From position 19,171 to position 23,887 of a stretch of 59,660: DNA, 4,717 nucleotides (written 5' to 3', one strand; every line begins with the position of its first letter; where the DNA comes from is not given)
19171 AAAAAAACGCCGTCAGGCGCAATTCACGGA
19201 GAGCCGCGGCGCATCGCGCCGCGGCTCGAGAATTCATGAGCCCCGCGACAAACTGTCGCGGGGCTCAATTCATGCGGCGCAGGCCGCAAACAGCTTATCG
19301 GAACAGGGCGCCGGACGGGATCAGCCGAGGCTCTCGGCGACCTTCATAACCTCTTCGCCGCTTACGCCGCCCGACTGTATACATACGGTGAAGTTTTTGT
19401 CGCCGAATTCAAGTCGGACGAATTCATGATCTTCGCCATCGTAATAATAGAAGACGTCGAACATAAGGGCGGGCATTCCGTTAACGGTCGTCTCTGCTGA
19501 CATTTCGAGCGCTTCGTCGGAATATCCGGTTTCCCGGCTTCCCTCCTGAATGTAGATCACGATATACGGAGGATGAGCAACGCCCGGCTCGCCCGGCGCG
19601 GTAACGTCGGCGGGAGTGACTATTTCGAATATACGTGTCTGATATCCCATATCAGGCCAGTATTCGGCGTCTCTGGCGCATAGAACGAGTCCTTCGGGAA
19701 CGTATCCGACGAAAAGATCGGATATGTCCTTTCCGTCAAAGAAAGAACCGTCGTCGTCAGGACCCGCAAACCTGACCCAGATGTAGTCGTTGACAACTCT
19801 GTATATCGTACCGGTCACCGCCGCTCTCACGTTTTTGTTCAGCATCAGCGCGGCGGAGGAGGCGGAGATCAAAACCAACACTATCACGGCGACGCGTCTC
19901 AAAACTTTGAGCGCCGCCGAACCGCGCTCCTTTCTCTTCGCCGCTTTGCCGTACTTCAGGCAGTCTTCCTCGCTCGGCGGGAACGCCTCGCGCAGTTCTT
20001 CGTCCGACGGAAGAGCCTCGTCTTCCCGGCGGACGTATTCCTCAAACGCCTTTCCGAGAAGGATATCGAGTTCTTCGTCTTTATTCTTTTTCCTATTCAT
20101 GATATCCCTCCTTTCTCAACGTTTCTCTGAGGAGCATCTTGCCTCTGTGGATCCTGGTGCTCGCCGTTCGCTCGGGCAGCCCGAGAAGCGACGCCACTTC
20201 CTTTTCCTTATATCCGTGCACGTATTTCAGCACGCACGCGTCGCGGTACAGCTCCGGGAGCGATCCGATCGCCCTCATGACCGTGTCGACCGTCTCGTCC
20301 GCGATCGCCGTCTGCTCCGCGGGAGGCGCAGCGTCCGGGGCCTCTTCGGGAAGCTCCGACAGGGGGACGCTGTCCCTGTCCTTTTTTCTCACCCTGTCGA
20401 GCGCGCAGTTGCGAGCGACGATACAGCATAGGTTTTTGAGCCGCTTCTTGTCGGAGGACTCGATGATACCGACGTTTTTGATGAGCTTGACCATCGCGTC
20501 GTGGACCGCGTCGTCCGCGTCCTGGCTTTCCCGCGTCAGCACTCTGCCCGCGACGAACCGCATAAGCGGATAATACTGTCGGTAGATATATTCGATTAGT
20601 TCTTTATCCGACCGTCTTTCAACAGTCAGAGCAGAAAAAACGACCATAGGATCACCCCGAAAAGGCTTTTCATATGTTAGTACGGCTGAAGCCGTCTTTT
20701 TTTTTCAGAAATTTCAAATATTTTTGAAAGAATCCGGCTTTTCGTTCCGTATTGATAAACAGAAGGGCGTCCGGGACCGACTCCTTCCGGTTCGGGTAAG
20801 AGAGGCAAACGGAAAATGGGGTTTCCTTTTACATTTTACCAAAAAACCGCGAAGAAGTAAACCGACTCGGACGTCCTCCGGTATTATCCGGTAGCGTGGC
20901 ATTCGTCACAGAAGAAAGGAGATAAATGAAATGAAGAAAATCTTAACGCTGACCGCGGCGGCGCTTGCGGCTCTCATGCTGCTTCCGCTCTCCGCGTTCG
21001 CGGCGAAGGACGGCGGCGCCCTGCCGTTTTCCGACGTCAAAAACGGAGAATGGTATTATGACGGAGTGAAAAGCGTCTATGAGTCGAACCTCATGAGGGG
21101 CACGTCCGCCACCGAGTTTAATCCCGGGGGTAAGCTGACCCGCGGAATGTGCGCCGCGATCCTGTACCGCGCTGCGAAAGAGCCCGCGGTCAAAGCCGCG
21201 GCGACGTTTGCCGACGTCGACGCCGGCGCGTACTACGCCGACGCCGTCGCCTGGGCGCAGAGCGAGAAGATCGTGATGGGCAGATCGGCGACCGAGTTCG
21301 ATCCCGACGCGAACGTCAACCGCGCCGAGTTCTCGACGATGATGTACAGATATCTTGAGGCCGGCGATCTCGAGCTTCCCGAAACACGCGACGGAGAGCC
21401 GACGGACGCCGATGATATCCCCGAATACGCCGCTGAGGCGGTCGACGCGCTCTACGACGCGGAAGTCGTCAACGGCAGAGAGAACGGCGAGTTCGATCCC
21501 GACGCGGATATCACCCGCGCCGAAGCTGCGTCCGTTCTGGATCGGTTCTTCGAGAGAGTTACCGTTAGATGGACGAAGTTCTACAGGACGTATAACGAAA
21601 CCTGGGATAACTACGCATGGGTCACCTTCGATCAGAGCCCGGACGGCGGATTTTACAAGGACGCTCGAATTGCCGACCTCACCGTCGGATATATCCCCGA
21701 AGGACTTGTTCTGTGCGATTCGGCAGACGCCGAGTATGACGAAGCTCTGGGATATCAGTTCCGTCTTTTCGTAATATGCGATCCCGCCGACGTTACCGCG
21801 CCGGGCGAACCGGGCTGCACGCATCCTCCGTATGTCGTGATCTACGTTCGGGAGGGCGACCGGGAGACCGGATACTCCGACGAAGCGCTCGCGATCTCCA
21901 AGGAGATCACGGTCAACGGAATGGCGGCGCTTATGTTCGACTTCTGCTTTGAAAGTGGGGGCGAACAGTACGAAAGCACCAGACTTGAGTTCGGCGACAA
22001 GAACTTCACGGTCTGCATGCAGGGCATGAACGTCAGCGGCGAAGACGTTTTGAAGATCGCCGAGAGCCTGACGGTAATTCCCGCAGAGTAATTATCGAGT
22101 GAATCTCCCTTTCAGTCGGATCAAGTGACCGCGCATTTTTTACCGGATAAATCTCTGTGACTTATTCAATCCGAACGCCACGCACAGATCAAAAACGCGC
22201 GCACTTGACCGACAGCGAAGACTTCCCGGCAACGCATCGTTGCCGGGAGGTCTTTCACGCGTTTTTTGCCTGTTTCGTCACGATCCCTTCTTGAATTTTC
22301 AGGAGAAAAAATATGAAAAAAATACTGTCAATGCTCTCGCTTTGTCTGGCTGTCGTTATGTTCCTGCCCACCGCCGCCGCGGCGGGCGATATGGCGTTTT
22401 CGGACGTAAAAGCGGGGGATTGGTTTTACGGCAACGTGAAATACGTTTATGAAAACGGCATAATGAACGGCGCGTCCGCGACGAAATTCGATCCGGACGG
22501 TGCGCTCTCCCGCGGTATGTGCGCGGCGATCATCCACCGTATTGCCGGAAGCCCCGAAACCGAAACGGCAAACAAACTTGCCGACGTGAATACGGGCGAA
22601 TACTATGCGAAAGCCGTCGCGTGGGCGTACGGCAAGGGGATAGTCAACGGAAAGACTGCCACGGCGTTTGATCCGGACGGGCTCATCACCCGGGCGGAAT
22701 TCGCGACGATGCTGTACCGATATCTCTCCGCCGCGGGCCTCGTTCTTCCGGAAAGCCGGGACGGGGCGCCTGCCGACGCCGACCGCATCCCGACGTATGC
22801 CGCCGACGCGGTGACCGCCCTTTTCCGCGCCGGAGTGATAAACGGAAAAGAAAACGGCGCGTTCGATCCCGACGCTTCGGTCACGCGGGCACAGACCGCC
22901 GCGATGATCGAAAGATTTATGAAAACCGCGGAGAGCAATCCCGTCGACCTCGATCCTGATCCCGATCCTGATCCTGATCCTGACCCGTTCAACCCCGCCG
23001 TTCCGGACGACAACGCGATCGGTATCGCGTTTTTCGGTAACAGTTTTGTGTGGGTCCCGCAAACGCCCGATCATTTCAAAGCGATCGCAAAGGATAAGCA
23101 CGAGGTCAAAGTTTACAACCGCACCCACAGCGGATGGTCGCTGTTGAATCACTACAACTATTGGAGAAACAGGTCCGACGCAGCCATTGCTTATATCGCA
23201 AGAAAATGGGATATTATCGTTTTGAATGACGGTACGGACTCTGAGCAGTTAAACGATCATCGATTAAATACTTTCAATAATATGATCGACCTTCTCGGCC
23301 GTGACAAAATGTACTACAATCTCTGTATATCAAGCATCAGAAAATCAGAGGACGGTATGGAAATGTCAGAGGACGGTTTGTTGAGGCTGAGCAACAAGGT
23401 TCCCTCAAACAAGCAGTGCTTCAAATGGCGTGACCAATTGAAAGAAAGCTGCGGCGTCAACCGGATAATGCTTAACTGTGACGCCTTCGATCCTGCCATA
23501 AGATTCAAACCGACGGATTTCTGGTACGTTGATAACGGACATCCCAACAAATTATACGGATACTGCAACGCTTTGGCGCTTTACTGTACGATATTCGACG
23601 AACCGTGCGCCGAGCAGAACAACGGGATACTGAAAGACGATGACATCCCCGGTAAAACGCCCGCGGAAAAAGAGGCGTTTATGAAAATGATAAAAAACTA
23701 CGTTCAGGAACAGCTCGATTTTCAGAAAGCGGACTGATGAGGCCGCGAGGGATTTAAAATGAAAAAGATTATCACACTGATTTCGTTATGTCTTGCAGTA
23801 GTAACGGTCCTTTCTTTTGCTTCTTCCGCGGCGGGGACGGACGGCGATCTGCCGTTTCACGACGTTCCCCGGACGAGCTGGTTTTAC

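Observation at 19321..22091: The ECF anti-sigma sensor domain is duplicated onto a divergently transcribed SLH wall-anchored protein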

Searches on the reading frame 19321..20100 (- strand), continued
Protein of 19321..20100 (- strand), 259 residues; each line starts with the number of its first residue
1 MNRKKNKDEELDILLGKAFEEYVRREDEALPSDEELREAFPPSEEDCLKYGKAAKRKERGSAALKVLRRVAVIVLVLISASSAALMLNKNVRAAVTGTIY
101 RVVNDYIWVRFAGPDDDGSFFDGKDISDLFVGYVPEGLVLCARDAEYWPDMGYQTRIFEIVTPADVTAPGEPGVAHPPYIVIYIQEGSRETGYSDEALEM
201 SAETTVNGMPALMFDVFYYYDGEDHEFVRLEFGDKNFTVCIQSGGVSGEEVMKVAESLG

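Call 64: find_encoding_contigs(protein=P0047, flank=5000, max_places=3)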
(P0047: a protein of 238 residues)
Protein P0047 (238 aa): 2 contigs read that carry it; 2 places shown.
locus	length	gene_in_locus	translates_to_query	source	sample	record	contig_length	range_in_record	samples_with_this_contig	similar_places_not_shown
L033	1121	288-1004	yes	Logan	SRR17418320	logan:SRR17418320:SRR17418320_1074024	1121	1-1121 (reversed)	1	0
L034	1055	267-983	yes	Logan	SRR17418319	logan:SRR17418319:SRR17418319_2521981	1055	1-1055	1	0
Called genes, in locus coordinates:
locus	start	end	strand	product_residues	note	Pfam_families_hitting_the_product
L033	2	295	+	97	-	?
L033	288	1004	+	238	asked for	-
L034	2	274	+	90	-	?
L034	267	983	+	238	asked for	-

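Call 68: search_solved_structures(query=A1, max_evalue=10, show_alignments=2)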
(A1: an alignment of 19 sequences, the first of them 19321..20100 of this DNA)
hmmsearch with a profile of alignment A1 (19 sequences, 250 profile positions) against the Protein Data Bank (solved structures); distinct sequences matched with E-value up to 10: 1.
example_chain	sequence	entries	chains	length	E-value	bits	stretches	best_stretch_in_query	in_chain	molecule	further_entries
2fkn_A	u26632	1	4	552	0.61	12.6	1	120-161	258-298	Urocanate hydratase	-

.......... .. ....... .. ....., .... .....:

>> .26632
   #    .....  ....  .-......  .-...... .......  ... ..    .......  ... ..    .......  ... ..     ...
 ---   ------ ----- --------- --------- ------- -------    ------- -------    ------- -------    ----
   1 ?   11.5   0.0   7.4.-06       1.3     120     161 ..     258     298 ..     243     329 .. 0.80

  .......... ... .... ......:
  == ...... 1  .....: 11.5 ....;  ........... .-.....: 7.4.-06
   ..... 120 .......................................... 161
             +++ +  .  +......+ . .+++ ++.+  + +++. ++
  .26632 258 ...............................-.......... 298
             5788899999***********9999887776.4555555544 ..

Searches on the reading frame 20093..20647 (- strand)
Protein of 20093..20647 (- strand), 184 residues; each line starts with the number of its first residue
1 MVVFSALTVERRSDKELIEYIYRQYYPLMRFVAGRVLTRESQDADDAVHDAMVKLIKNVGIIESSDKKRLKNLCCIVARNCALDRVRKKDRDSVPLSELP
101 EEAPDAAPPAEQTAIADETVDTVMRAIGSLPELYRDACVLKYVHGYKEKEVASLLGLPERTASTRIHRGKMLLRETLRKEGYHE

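Call 6: search_protein_families(library=pfam, proteins=[window:20093-20647:-], max_evalue=0.01)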
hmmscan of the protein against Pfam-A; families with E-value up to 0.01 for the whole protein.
window:20093-20647:- (184 aa): 4 families
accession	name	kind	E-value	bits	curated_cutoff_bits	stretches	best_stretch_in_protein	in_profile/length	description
PF08281.18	Sigma70_r4_2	-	2e-13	50.2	25.7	1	123-172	4-53/54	Sigma-70, region 4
PF04542.20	Sigma70_r2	-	8.1e-11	42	24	1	21-91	1-70/71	Sigma-70 region 2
PF07638.17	Sigma70_ECF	-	9.6e-06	26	21.1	1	11-167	12-173/185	ECF sigma factor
PF04545.22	Sigma70_r4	-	0.00075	19.4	24.1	1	126-175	1-50/50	Sigma-70, region 4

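Call 40: search_protein_families(library=ncbifam, proteins=[window:20093-20647:-], max_evalue=0.01)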
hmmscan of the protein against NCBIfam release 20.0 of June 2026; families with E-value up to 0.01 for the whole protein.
window:20093-20647:- (184 aa): 88 families (the best 25 are shown)
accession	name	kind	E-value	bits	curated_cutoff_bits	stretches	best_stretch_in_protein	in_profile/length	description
TIGR02937.1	sigma70-ECF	superfamily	7.4e-25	87.5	42.9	1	17-176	2-164/165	sigma-70 family RNA polymerase sigma factor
TIGR02983.1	SigE-fam_strep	subfamily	5.2e-20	72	141.55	1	13-179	4-160/162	SigE family RNA polymerase sigma factor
NF058625.1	sigma_PG0214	equivalog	5.7e-20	71.7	130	1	35-180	22-164/170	GFO_1088 family ECF-type sigma factor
NF008888.0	PRK11922.1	equivalog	2.2e-19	70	204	1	11-180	25-199/231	RNA polymerase sigma factor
TIGR02985.1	Sig70_bacteroi1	subfamily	2.4e-19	70.1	126.4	1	19-177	4-162/162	RNA polymerase sigma-70 factor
NF007223.0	PRK09641.1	equivalog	1.5e-18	67.3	209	1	32-179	34-186/187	RNA polymerase sigma factor SigW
NF009172.0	PRK12519.1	subfamily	5.2e-18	65.3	222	1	11-179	24-191/194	RNA polymerase sigma factor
NF004113.0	PRK05602.1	equivalog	2.1e-17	63.4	208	1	18-182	47-206/211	RNA polymerase sigma factor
TIGR02948.1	SigW_bacill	equivalog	1.1e-16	61.5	243.1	1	32-178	34-185/187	RNA polymerase sigma factor SigW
NF007225.0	PRK09643.1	equivalog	3.2e-16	59.6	190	1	29-179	40-184/204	RNA polymerase sigma factor SigM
NF009164.0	PRK12511.1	equivalog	5.8e-16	58.5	185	1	23-176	12-158/182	RNA polymerase sigma factor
TIGR02959.1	SigZ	equivalog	7e-16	58.5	168.65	1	27-178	7-149/170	RNA polymerase sigma factor SigZ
NF009176.0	PRK12524.1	equivalog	8.8e-16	58.3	264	1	23-178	33-185/196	RNA polymerase sigma factor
NF007216.0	PRK09638.1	equivalog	2.9e-14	53.2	194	1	14-181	16-178/180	RNA polymerase sigma factor SigY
NF007215.0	PRK09637.1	equivalog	3.3e-14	53.3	212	1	19-178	4-155/181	RNA polymerase sigma factor SigZ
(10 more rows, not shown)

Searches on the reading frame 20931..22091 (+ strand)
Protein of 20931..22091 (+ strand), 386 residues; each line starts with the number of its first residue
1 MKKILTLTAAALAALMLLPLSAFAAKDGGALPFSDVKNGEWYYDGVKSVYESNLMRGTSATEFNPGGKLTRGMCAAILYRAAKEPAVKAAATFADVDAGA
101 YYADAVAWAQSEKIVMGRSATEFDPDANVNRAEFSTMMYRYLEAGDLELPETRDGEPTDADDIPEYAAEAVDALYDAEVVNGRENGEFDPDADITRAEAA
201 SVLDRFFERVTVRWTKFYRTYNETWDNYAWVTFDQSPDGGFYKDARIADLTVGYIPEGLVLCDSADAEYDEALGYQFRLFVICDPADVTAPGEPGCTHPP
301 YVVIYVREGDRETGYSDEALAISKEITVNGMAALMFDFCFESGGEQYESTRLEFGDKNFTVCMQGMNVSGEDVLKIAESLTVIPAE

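Call 6: search_protein_families(library=pfam, proteins=[window:20931-22091:+], max_evalue=0.01)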
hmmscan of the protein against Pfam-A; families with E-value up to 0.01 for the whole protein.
window:20931-22091:+ (386 aa): 1 family
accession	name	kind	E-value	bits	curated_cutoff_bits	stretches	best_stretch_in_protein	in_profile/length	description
PF00395.25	SLH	-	1.3e-31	108.8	20.8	3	158-200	3-44/44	S-layer homology domain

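Call 40: search_protein_families(library=ncbifam, proteins=[window:20931-22091:+], max_evalue=0.01)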
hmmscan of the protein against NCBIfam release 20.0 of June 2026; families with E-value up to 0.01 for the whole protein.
window:20931-22091:+ (386 aa): 1 family
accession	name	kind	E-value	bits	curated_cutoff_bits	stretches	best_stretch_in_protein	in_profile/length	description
NF033190.2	inl_like_NEAT_1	exception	9.1e-13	47.4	1275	1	31-203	580-748/754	NEAT domain-containing leucine-rich repeat protein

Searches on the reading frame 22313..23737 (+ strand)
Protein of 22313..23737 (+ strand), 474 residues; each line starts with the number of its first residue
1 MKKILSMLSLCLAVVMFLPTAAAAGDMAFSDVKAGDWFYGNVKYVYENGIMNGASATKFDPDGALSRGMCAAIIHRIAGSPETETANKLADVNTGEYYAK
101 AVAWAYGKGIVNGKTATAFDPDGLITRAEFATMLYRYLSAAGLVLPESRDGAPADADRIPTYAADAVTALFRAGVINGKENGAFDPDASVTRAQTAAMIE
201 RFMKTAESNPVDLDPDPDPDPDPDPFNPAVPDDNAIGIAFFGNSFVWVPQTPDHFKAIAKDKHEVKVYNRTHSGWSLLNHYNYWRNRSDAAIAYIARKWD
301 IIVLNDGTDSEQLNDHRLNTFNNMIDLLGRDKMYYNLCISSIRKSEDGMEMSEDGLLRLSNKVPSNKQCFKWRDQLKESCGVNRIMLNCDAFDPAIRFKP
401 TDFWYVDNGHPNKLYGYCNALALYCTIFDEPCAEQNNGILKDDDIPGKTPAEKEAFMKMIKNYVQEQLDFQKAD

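Call 6: search_protein_families(library=pfam, proteins=[window:22313-23737:+], max_evalue=0.01)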
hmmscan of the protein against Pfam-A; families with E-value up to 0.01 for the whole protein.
window:22313-23737:+ (474 aa): 1 family
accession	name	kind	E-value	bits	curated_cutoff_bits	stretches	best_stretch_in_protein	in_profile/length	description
PF00395.25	SLH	-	1.6e-30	105.2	20.8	3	91-131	4-44/44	S-layer homology domain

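Call 40: search_protein_families(library=ncbifam, proteins=[window:22313-23737:+], max_evalue=0.01)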
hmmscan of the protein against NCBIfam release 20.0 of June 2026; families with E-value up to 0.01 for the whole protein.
window:22313-23737:+ (474 aa): 1 family
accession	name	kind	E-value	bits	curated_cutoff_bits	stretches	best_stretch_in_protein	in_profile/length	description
NF033190.2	inl_like_NEAT_1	exception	3e-12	45.7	1275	1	26-199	579-748/754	NEAT domain-containing leucine-rich repeat protein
